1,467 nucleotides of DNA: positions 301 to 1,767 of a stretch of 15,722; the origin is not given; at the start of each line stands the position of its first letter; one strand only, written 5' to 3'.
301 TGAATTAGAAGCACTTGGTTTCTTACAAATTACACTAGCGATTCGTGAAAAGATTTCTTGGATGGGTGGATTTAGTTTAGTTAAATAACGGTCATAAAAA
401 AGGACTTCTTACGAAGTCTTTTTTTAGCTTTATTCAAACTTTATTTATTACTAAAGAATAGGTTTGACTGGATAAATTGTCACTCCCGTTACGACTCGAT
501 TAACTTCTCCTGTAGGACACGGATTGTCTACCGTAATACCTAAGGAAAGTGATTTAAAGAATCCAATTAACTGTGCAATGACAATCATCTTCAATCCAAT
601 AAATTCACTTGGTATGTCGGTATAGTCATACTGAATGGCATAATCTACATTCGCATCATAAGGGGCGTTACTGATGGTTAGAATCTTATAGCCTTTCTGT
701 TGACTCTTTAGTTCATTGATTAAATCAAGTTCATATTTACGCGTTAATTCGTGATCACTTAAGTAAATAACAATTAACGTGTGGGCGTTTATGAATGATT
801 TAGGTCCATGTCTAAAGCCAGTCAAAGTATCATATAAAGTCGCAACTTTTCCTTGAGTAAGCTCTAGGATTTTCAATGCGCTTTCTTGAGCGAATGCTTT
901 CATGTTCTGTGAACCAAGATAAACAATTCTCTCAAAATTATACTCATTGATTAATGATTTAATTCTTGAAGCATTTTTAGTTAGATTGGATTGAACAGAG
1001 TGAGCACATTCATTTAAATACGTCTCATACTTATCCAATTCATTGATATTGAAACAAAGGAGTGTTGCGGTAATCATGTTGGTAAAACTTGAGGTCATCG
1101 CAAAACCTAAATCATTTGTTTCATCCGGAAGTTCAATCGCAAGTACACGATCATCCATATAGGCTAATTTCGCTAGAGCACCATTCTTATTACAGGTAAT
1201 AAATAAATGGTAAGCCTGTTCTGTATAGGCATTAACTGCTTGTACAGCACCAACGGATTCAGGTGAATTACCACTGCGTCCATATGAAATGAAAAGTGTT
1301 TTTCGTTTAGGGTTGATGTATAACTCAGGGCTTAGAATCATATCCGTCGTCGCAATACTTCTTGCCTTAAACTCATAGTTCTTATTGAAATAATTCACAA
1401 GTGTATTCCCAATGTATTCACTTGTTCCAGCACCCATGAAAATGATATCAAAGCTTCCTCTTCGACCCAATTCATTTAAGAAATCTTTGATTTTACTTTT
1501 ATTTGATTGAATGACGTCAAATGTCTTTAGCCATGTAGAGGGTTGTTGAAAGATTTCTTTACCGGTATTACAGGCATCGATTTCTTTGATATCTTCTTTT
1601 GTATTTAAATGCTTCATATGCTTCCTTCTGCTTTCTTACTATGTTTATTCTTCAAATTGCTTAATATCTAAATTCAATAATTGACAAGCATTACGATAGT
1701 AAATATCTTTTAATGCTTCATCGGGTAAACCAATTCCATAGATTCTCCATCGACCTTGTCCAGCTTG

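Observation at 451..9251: Hybrid locus: mel-type LacI/ABC/GH4 cassette joined to aga-type amino-sugar enzymes, a candidate non-PTS pathway for alpha-linked amino-sugar glycosides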

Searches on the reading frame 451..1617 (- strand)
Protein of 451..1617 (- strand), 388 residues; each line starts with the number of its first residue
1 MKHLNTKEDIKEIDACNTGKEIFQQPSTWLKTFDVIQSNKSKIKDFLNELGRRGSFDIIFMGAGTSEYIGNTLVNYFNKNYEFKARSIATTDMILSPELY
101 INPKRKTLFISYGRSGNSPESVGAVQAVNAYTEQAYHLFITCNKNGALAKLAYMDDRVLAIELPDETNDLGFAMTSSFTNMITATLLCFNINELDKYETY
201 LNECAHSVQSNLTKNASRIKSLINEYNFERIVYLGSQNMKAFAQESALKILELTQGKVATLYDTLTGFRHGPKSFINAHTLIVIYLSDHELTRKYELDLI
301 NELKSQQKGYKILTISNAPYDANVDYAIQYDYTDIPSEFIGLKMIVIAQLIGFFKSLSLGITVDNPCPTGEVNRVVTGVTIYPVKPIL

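Call 3: search_protein_families(library=pfam, proteins=[window:451-1617:-])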
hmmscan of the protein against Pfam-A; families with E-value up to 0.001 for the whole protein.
window:451-1617:- (388 aa): 1 family
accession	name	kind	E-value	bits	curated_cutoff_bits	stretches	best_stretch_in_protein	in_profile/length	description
PF01380.27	SIS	-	1.1e-13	51.5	25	1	58-189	8-129/131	SIS domain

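Call 4: search_protein_families(library=ncbifam, proteins=[window:451-1617:-])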
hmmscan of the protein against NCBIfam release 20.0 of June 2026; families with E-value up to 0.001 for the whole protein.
window:451-1617:- (388 aa): 4 families
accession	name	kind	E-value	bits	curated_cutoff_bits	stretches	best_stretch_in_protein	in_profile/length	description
TIGR02815.1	agaS_fam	subfamily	4.7e-116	387.8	529.2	1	15-383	2-371/372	putative sugar isomerase, AgaS family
NF041128.1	glucosaP_deam_GlmD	equivalog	2e-23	83.2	580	1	56-367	32-315/323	glucosamine-6-phosphate deaminase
NF001484.0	PRK00331.1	subfamily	6.1e-17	61.2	381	1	20-366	256-591/601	isomerizing glutamine--fructose-6-phosphate transaminase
TIGR01135.1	glmS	equivalog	1.3e-16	60.3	418.05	1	20-366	255-597/607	glutamine--fructose-6-phosphate transaminase (isomerizing)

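Call 9: search_solved_structures(query=window:451-1617:-, max_evalue=0.001)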
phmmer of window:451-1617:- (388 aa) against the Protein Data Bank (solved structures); distinct sequences matched with E-value up to 0.001: 6.
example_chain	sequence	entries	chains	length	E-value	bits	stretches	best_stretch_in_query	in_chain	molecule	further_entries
3odp_A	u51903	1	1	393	4.8e-91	308.7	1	8-383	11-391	putative tagatose-6-phosphate ketose/aldose isomerase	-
3i0z_A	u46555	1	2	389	5.4e-79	269.1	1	6-383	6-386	putative tagatose-6-phosphate ketose/aldose isomerase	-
3c3j_A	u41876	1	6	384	1.6e-77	264.2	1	18-383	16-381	Putative tagatose-6-phosphate ketose/aldose isomerase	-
2dec_A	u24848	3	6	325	1.2e-16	64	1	57-367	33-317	325aa long hypothetical protein | Hypothetical protein PH0510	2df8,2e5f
2cb0_A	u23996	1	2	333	5e-15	58.6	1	52-368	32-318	GLUCOSAMINE-FRUCTOSE-6-PHOSPHATE AMINOTRANSFERASE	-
1j5x_A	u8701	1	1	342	9.2e-11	44.6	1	17-366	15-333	GLUCOSAMINE-6-PHOSPHATE DEAMINASE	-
